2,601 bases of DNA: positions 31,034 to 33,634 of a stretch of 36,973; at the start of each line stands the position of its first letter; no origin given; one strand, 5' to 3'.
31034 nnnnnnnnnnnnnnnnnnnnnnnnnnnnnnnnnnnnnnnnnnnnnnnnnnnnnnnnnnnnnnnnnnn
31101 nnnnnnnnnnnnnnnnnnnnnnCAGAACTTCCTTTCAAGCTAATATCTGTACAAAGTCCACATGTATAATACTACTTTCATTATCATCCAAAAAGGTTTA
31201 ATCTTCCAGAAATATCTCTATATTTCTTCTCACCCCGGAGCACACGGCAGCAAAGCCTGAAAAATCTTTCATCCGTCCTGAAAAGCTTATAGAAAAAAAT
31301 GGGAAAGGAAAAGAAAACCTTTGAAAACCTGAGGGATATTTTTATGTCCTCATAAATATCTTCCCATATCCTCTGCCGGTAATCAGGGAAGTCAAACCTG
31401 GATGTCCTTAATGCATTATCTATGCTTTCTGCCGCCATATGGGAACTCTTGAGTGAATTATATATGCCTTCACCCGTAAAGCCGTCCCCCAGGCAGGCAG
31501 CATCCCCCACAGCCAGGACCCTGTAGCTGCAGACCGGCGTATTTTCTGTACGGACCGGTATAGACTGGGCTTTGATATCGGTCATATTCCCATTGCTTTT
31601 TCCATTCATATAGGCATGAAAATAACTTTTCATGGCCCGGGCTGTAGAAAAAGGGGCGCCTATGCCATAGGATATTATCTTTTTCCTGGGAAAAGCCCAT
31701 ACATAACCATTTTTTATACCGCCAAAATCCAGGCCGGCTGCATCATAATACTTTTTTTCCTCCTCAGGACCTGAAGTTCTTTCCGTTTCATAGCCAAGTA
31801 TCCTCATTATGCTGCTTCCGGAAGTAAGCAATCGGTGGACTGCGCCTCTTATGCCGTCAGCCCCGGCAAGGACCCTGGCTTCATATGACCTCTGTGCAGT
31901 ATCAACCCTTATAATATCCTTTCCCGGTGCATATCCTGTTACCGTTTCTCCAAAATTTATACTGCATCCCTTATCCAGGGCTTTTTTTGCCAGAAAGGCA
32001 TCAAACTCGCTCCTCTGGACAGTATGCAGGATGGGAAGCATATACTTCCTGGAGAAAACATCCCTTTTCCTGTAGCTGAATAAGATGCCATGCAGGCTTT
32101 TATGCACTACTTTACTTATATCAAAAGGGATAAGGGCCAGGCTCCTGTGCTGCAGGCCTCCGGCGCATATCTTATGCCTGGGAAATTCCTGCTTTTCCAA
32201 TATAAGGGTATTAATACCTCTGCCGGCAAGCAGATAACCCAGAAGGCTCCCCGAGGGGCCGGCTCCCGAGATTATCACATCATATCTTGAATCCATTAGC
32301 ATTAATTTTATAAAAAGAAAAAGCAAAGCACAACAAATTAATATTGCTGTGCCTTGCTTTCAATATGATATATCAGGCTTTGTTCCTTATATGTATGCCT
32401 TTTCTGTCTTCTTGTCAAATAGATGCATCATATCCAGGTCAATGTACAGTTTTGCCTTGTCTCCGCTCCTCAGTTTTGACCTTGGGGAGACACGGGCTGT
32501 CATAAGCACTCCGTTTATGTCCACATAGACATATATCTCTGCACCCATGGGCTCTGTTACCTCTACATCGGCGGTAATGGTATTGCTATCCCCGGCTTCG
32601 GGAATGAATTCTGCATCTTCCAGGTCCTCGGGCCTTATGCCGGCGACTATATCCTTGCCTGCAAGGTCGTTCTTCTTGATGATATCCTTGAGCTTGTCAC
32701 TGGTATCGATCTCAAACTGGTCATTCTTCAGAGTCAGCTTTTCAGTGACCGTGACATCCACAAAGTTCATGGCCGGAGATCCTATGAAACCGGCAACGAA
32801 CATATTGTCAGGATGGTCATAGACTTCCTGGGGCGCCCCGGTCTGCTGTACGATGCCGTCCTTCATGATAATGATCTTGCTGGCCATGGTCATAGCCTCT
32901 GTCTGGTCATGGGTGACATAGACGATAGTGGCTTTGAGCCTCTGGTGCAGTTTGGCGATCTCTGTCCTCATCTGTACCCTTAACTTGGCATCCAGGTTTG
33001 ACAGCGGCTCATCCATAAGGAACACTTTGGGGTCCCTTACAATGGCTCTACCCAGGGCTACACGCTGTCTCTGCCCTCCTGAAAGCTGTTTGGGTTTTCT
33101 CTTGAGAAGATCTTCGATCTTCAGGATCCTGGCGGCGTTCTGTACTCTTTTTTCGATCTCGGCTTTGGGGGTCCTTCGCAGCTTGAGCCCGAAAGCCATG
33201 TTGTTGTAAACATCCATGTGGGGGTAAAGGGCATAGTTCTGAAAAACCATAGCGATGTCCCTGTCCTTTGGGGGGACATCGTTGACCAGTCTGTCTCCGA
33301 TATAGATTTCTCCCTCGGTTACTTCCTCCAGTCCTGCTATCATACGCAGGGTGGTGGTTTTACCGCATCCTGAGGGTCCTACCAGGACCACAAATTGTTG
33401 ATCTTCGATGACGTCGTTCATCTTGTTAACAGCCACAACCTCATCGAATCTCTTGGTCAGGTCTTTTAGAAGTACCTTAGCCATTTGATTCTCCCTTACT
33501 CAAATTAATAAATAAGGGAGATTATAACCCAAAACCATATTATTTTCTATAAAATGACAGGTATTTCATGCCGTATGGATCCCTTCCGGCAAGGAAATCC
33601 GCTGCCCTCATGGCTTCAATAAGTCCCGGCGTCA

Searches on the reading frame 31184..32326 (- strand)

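Call 30: search_protein_families(library=pfam, proteins=[window:31184-32326:-], max_evalue=0.001)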
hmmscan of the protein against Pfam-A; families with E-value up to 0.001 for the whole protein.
window:31184-32326:- (380 aa): 2 families
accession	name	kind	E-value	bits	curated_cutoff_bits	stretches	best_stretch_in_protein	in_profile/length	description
PF01494.25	FAD_binding_3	-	2.5e-11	43.9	22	1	15-166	2-166/349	FAD binding domain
PF01266.30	DAO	-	7e-05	23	27.9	0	16-49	1-34/353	FAD dependent oxidoreductase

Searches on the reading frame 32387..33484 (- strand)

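Call 30: search_protein_families(library=pfam, proteins=[window:32387-33484:-], max_evalue=0.001)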
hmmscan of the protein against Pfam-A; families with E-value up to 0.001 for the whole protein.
window:32387-33484:- (365 aa): 10 families
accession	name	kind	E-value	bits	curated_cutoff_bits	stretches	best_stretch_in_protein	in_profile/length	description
PF00005.33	ABC_tran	-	6.3e-32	111.5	25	1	22-161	4-136/137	ABC transporter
PF17912.7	OB_MalK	-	6.4e-13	49.8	27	1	235-288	1-53/53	MalK OB fold domain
PF03459.23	TOBE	-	1.1e-07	32.4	22.3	1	300-353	4-62/64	TOBE domain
PF08402.16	TOBE_2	-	3.5e-07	30.7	21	1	282-356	2-76/76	TOBE domain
PF13304.12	AAA_21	-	7.9e-07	29.9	27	0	117-194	221-300/304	AAA domain, putative AbiEii toxin, Type IV TA system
PF03215.21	Rad17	-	8.5e-06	26.3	23.8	1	24-126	38-141/186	Rad17 P-loop domain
PF20720.3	nSTAND3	-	8.5e-06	26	27.2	1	18-50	6-38/155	Novel STAND NTPase 3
PF02463.25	SMC_N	-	2e-05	24.5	40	1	28-211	23-218/220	RecF/RecN/SMC N terminal domain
PF13401.12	AAA_22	-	4e-05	24.4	27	1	28-105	4-63/130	AAA domain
PF24389.1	ORC-CDC6-like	-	0.00097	18.4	27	0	22-49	26-52/571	ORC-CDC6-like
